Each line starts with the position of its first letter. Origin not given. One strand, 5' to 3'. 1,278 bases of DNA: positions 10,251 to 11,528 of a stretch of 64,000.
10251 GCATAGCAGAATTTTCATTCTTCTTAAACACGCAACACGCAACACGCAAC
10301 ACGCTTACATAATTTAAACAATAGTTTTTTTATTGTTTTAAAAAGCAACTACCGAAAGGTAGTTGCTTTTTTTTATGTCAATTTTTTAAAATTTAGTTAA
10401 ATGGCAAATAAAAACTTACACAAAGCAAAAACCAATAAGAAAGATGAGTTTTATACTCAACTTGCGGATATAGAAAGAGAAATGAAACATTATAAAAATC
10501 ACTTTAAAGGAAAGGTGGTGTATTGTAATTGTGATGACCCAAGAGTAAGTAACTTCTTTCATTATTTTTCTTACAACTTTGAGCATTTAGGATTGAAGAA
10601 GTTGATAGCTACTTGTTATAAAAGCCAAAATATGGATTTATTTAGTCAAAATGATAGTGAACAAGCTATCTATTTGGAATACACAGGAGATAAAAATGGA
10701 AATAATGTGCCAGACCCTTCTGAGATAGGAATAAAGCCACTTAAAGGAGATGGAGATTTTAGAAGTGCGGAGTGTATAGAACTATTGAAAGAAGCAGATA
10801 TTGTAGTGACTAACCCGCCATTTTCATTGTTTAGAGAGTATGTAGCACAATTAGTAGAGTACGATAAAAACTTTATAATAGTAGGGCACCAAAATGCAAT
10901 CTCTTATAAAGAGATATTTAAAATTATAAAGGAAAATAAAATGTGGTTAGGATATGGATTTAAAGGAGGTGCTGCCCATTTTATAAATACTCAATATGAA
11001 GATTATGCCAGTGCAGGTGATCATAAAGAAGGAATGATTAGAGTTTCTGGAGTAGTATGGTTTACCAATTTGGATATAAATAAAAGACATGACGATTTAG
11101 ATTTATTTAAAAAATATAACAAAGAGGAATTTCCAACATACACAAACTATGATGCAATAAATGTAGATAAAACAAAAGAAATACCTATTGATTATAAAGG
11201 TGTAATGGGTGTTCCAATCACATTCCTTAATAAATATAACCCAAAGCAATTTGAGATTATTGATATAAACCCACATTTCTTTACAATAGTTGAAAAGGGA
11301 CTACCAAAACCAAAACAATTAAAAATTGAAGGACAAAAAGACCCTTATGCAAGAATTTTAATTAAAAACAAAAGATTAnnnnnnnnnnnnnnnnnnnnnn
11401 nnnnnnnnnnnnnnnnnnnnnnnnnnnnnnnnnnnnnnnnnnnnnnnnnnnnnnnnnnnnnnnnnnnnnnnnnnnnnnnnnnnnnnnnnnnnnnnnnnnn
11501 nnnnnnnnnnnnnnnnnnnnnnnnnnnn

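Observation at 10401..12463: Translationally coupled EcoRI-family adenine methyltransferase + DUF262-HNH nuclease: non-canonical R-M-like defence pair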

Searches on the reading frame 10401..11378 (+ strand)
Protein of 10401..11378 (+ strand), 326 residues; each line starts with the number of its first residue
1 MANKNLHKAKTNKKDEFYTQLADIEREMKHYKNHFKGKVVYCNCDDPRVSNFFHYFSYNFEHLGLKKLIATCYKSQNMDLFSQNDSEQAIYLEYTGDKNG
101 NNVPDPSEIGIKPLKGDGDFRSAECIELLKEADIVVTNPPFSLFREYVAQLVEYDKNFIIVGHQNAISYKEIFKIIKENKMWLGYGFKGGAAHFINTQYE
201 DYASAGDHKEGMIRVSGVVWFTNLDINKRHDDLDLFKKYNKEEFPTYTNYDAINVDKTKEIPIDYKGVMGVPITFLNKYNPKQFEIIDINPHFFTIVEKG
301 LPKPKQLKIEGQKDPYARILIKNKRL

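Call 3: search_protein_families(library=pfam, proteins=[window:10401-11378:+], max_evalue=0.01)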
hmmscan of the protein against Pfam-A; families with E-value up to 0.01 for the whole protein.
window:10401-11378:+ (326 aa): 1 family
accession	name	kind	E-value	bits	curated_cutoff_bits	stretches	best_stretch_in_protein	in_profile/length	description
PF13651.11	EcoRI_methylase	-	4.1e-138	460.9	26.4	1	5-324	1-345/345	Adenine-specific methyltransferase EcoRI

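Call 4: search_protein_families(library=ncbifam, proteins=[window:10401-11378:+], max_evalue=0.01)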
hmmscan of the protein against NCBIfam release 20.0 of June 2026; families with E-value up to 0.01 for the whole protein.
window:10401-11378:+ (326 aa): 0 families

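Call 5: search_protein_families(library=padloc, proteins=[window:10401-11378:+], max_evalue=0.01)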
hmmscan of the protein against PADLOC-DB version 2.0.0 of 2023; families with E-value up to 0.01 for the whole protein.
window:10401-11378:+ (326 aa): 1 family
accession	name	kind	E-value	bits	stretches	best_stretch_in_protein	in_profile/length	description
PDLC03297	MTase_II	-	2.7e-124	412.9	1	3-325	7-329/332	Type II methyltransferase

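Call 7: search_solved_structures(query=window:10401-11378:+, max_evalue=1, show_alignments=1)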
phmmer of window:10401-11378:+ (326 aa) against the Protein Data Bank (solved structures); distinct sequences matched with E-value up to 1: 0.

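Call 33: search_dna_similar(query=window:10401-11378:+, collection=plasmids, mode=protein, max_rows=60)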
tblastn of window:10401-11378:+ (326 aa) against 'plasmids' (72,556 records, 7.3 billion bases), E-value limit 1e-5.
Records with a match: 77; places in all: 83; records where one place covers at least 80% of the query: 64.
Best place of each record, by identity: 60-80% 8; <60% 69.
By first word of the organism name: Enterococcus 12; Lactiplantibacillus 9; Escherichia 6; Raoultella 4; Klebsiella 3; Leuconostoc 3; Variovorax 3; Rhodococcus 3; Apilactobacillus 3; Gordonia 2; and 24 more.
By predicted mobility (MOB-suite, as given by PLSDB): non-mobilizable 34; mobilizable 29; conjugative 14.
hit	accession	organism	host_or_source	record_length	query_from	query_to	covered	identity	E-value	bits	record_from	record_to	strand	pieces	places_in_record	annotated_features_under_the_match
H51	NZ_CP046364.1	Macrococcoides canis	dog,swabs,ear infection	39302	4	326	99%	70.0%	1e-155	489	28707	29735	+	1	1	adenine-specific methyltransferase EcoRI family protein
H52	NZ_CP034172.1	Chryseobacterium taklimakanense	Homo sapiens,Blood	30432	2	326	92%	68.0%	2e-102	432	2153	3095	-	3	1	DUF262 domain-containing protein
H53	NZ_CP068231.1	Aeromonas caviae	combined sewer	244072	1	326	100%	61.6%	4e-132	421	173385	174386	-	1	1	adenine-specific methyltransferase EcoRI family protein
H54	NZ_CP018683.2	Vibrio harveyi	Trachinotus ovatus,liver of diseased ...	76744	1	287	88%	66.7%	9e-129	412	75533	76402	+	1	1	adenine-specific methyltransferase EcoRI family protein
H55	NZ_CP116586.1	Enterococcus dispar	Bos taurus,whole organism,fecal sample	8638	5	287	87%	65.0%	2e-114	371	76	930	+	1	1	adenine-specific methyltransferase EcoRI family protein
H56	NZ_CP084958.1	Sulfitobacter indolifex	cell culture,Seawater from the North ...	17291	3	321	98%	57.3%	4e-116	375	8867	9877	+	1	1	adenine-specific methyltransferase EcoRI family protein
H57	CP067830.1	Klebsiella pneumoniae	Homo sapiens,urine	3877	2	326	100%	55.9%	2e-106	344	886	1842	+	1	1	adenine-specific methyltransferase EcoRI family protein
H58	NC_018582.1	Gordonia sp. KTR9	-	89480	2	287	88%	62.8%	1e-118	383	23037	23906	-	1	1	adenine-specific methyltransferase EcoRI family protein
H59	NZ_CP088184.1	Enterococcus hirae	Sus scrofa domesticus,whole ...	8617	5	287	87%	62.9%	5e-111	361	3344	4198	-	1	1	adenine-specific methyltransferase EcoRI family protein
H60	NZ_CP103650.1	Escherichia coli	Homo sapiens,blood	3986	2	326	100%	53.5%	2e-100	328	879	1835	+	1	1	adenine-specific methyltransferase EcoRI family protein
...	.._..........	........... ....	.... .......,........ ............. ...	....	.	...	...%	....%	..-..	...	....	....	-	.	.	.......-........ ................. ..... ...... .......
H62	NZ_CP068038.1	Escherichia coli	swine,intestinal tract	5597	2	326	100%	53.5%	1e-99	328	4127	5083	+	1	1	adenine-specific methyltransferase EcoRI family protein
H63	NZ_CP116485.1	Escherichia coli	Homo sapiens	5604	2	326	100%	53.5%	1e-99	328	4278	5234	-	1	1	adenine-specific methyltransferase EcoRI family protein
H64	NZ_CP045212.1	Escherichia coli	Ground beef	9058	2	326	100%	53.5%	1e-99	328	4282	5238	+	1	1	adenine-specific methyltransferase EcoRI family protein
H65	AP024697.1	Escherichia coli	Homo sapiens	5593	2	326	100%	53.2%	2e-99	327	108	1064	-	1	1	putative adenine-specific methylase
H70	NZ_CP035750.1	Leuconostoc mesenteroides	cell culture,food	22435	2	324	99%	50.2%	3e-89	298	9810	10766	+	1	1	adenine-specific methyltransferase EcoRI family protein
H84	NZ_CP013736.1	Campylobacter coli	organic chicken farm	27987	6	324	98%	43.1%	2e-69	241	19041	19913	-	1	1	adenine-specific methyltransferase EcoRI family protein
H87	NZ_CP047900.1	Pseudarthrobacter psychrotolerans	Single cell,Antarctic soil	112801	2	287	88%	45.3%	8e-72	248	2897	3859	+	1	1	adenine-specific methyltransferase EcoRI family protein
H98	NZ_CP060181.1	Lactiplantibacillus plantarum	pure culture,Sour porridge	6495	2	287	88%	43.8%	3e-70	243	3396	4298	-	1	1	dcm: DNA (cytosine-5-)-methyltransferase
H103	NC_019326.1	Arthrobacter sp. 31.31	heavy aromatic hydrocarbon contaminated ...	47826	4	287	87%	41.6%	1e-61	219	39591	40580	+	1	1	adenine-specific methyltransferase EcoRI family protein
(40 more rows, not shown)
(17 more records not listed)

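Call 35: get_annotated_region(hit=H60, flank=2500)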
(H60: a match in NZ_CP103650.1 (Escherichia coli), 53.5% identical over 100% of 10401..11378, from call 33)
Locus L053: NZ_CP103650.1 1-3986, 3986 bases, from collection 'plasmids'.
description: Escherichia coli strain 961 plasmid pMB5823_5, complete sequence
organism: Escherichia coli (NCBI taxid 562)
taxonomy: Bacteria; Pseudomonadota; Gammaproteobacteria; Enterobacterales; Enterobacteriaceae; Escherichia; Escherichia coli
host: -; source: Homo sapiens,blood; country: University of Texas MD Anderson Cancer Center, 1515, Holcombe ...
typing (MOB-suite, as given by PLSDB): mobilizable; replicon rep_cluster_2350
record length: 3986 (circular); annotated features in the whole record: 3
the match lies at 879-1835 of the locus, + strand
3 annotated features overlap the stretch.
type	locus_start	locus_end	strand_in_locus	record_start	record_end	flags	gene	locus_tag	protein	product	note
CDS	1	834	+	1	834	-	-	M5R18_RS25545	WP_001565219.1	type-2 restriction enzyme EcoRI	-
CDS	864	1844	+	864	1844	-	-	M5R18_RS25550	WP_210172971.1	adenine-specific methyltransferase EcoRI family protein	-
CDS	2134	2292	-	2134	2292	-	-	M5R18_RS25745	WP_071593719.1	replication initiation protein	-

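Call 36: get_annotated_region(hit=H57, flank=2500)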
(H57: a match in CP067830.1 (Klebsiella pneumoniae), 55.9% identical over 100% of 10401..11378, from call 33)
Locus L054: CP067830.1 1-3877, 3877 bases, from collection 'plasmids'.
description: Klebsiella pneumoniae strain ARLG-3226 plasmid pC280_4, complete sequence
organism: Klebsiella pneumoniae (NCBI taxid 573)
taxonomy: Bacteria; Pseudomonadota; Gammaproteobacteria; Enterobacterales; Enterobacteriaceae; Klebsiella; Klebsiella pneumoniae
host: -; source: Homo sapiens,urine; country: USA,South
typing (MOB-suite, as given by PLSDB): mobilizable; replicon rep_cluster_2335
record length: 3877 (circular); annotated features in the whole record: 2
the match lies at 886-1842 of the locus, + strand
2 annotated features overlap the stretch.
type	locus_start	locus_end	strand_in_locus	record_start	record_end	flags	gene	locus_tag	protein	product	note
CDS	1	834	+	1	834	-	-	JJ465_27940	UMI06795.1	restriction endonuclease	-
CDS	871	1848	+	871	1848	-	-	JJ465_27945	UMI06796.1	adenine-specific methyltransferase EcoRI family protein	-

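Call 37: get_annotated_region(hit=H54, flank=3000)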
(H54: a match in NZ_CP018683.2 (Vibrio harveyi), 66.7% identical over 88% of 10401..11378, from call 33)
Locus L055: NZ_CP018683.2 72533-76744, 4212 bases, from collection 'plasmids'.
description: Vibrio harveyi strain QT520 plasmid p2, complete sequence
organism: Vibrio harveyi (NCBI taxid 669)
taxonomy: Bacteria; Pseudomonadota; Gammaproteobacteria; Vibrionales; Vibrionaceae; Vibrio; Vibrio harveyi
host: -; source: Trachinotus ovatus,liver of diseased deep sea cage-cultured grouper; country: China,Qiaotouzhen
typing (MOB-suite, as given by PLSDB): conjugative; replicon rep_cluster_1500; relaxase MOBF; mating-pair formation MPF_F
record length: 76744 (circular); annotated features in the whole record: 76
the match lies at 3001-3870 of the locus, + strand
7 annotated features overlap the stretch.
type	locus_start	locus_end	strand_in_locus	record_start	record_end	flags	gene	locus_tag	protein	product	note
CDS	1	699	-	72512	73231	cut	-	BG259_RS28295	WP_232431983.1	FRG domain-containing protein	-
CDS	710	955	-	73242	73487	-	-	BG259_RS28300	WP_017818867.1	hypothetical protein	-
CDS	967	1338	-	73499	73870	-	-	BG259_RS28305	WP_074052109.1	hypothetical protein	-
CDS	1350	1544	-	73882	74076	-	-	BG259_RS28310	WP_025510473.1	hypothetical protein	-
CDS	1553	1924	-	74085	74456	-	-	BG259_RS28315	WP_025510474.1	DNA-binding protein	-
CDS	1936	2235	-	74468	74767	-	-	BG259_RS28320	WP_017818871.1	type II toxin-antitoxin system HigB family toxin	-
CDS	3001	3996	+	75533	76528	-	-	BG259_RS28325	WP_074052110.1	adenine-specific methyltransferase EcoRI family protein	-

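Call 38: get_annotated_region(hit=H70, flank=3000)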
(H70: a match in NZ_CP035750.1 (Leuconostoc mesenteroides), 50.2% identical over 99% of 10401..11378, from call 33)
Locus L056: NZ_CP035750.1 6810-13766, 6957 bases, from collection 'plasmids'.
description: Leuconostoc mesenteroides strain SRCM103460 plasmid unnamed4, complete sequence
organism: Leuconostoc mesenteroides (NCBI taxid 1245)
taxonomy: Bacteria; Bacillota; Bacilli; Lactobacillales; Lactobacillaceae; Leuconostoc; Leuconostoc mesenteroides
host: -; source: cell culture,food; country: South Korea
typing (MOB-suite, as given by PLSDB): mobilizable; replicon rep_cluster_589; relaxase MOBV
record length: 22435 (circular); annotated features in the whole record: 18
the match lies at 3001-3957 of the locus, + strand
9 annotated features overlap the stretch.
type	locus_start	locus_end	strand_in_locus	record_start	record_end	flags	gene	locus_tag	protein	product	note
CDS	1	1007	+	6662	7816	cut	-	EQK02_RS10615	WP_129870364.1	RepB family plasmid replication initiator protein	GO:0006270 - DNA replication initiation [Evidence IEA]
CDS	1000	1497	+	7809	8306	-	-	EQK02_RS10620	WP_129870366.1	helix-turn-helix domain-containing protein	-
CDS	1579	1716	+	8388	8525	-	-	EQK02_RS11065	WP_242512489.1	hypothetical protein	-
CDS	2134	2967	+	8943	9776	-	-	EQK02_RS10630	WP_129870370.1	EcoRI family type II restriction endonuclease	GO:0009307 - DNA restriction-modification system [Evidence IEA]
CDS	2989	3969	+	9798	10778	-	-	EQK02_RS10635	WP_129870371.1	adenine-specific methyltransferase EcoRI family protein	-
CDS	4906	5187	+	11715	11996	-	-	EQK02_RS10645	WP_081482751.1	thioredoxin family protein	-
CDS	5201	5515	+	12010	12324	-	trxA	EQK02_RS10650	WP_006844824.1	thioredoxin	-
CDS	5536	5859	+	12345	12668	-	-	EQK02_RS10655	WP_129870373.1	thioredoxin family protein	-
CDS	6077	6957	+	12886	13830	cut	trxB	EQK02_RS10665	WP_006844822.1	thioredoxin-disulfide reductase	-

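Call 39: get_annotated_region(hit=H84, flank=3000)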
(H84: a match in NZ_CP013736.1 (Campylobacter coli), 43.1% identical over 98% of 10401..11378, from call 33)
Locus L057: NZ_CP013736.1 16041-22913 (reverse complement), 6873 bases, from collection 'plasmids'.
description: Campylobacter coli strain OR12 plasmid pOR12CC42, complete sequence
organism: Campylobacter coli (NCBI taxid 195)
taxonomy: Bacteria; Campylobacterota; Epsilonproteobacteria; Campylobacterales; Campylobacteraceae; Campylobacter; Campylobacter coli
host: -; source: organic chicken farm; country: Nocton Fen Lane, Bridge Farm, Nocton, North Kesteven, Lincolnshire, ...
typing (MOB-suite, as given by PLSDB): conjugative; relaxase MOBP; mating-pair formation MPF_T
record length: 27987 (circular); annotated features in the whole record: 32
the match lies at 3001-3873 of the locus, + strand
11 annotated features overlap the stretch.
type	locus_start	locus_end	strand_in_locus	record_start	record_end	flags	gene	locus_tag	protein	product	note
CDS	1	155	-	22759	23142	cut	-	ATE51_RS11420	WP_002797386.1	DNA transfer protein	-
CDS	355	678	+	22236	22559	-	-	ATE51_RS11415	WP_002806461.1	hypothetical protein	-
CDS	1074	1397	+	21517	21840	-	-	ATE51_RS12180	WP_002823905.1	hypothetical protein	-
CDS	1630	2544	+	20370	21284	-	-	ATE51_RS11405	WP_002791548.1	hypothetical protein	-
CDS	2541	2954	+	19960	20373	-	-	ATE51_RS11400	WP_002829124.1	type II toxin-antitoxin system VapC family toxin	-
CDS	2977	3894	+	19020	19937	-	-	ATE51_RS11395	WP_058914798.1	adenine-specific methyltransferase EcoRI family protein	-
CDS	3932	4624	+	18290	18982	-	-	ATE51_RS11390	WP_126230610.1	hypothetical protein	-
CDS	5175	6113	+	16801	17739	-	trbB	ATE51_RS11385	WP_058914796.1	P-type conjugative transfer ATPase TrbB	-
CDS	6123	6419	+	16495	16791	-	-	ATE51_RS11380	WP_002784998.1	TrbC/VirB2 family protein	-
CDS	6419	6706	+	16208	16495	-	trbD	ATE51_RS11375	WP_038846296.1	conjugal transfer protein TrbD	-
CDS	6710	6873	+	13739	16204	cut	-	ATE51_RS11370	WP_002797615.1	conjugal transfer protein TrbE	-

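Call 49: search_protein_families(library=phrogs, proteins=[window:10401-11378:+], max_evalue=0.01)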
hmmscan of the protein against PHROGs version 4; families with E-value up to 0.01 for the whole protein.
window:10401-11378:+ (326 aa): 2 families
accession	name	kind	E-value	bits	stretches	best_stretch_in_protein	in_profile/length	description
phrog_799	-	other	4.8e-05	23.7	1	115-159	270-313/458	DNA methyltransferase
phrog_2713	-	unknown function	0.0071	16.4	0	129-154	288-313/520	-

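Call 88: get_annotated_region(hit=H103, flank=3000)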
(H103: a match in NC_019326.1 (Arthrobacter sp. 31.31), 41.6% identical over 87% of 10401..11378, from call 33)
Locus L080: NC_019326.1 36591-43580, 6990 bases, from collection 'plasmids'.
description: Arthrobacter sp. 31.31 plasmid p3132-53, complete sequence
organism: Arthrobacter sp. 31.31 (NCBI taxid 347202)
taxonomy: Bacteria; Actinomycetota; Actinomycetes; Micrococcales; Micrococcaceae; Arthrobacter; Arthrobacter sp. 31.31
host: -; source: heavy aromatic hydrocarbon contaminated soil; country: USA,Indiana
typing (MOB-suite, as given by PLSDB): conjugative; replicon rep_cluster_1542; relaxase MOBP; mating-pair formation MPF_T
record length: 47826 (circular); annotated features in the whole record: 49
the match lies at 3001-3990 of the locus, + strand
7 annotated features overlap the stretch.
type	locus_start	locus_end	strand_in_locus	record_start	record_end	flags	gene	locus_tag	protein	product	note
CDS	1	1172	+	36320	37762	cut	-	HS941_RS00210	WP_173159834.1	chromosome partitioning protein ParA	-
CDS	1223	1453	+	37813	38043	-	-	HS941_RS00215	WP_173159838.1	hypothetical protein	-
CDS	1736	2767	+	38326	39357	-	-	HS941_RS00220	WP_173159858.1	GntR family transcriptional regulator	-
CDS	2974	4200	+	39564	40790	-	-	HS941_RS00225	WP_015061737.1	adenine-specific methyltransferase EcoRI family protein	-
CDS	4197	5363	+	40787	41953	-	-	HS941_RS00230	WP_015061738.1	DUF262 domain-containing protein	-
CDS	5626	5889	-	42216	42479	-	-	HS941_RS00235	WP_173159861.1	hypothetical protein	-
CDS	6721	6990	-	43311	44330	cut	-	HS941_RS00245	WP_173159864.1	hypothetical protein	-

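Call 89: get_annotated_region(hit=H87, flank=3000)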
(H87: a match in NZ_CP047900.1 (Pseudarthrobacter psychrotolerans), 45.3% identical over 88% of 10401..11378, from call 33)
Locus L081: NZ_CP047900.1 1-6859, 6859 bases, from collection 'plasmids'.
description: Pseudarthrobacter psychrotolerans strain YJ56 plasmid unnamed2, complete sequence
organism: Pseudarthrobacter psychrotolerans (NCBI taxid 2697569)
taxonomy: Bacteria; Actinomycetota; Actinomycetes; Micrococcales; Micrococcaceae; Pseudarthrobacter; Pseudarthrobacter psychrotolerans
host: -; source: Single cell,Antarctic soil; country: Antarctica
typing (MOB-suite, as given by PLSDB): non-mobilizable; replicon rep_cluster_1666
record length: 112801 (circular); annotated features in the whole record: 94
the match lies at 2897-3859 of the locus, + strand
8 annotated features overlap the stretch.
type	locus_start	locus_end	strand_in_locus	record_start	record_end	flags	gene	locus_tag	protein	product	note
CDS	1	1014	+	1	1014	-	-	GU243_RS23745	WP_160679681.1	ATP-dependent DNA ligase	-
CDS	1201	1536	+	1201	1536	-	-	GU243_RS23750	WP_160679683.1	hypothetical protein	-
CDS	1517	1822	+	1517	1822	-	-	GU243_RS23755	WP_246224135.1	hypothetical protein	-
CDS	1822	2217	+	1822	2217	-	-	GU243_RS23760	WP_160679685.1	hypothetical protein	-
CDS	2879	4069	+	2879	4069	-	-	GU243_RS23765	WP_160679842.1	adenine-specific methyltransferase EcoRI family protein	-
CDS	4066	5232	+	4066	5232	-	-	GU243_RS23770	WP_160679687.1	DUF262 domain-containing protein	-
CDS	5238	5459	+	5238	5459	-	-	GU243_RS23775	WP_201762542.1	helix-turn-helix transcriptional regulator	-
CDS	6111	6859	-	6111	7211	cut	-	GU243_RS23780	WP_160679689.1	ImmA/IrrE family metallo-endopeptidase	-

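Call 90: get_annotated_region(hit=H98, flank=2500)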
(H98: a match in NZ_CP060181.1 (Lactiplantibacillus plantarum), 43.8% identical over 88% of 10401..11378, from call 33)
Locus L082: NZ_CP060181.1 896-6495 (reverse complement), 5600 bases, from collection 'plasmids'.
description: Lactiplantibacillus plantarum strain P9 plasmid p9, complete sequence
organism: Lactiplantibacillus plantarum (NCBI taxid 1590)
taxonomy: Bacteria; Bacillota; Bacilli; Lactobacillales; Lactobacillaceae; Lactiplantibacillus; Lactiplantibacillus plantarum
host: -; source: pure culture,Sour porridge; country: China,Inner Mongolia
typing (MOB-suite, as given by PLSDB): non-mobilizable; replicon rep_cluster_1255
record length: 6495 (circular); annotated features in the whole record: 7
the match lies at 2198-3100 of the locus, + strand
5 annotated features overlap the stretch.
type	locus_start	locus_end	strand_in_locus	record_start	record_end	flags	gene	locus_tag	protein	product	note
CDS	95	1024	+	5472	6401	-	-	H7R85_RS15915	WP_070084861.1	replication initiation protein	GO:0006270 - DNA replication initiation [Evidence IEA]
CDS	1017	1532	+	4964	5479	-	-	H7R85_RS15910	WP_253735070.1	DUF536 domain-containing protein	-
CDS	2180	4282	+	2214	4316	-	dcm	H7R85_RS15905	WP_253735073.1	DNA (cytosine-5-)-methyltransferase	GO:0006304 - DNA modification [Evidence IEA]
CDS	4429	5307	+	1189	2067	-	-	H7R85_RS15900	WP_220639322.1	hypothetical protein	-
CDS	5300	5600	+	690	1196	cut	-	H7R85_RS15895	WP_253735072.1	hypothetical protein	-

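Call 98: search_protein_families(library=padloc, proteins=[L080:4197-5360:+, L053:864-1841:+, L053:1-831:+], max_evalue=1e-10)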
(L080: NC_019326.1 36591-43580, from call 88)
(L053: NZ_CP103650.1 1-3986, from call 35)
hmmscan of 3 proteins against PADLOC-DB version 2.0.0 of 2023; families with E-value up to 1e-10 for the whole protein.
L080:4197-5360:+ (388 aa): 3 families
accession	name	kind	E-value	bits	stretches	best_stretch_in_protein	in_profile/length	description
PDLC03418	REase_II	-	2.4e-86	288.2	1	9-387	9-371/372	Type II restriction enzyme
PDLC03877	NsnA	-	1.7e-27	94.7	1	32-173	63-213/385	-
PDLC04027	PD-T4-2_A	-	8.8e-12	42.7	0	32-205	50-237/363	-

L053:864-1841:+ (326 aa): 1 family
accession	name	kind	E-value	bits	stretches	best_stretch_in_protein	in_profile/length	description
PDLC03297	MTase_II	-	6.5e-172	569.4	1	1-325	1-331/332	Type II methyltransferase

L053:1-831:+ (277 aa): 1 family
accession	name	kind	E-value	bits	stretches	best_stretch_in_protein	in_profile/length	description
PDLC03551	REase_II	-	1.6e-172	570.2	1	1-277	7-283/283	Type II restriction enzyme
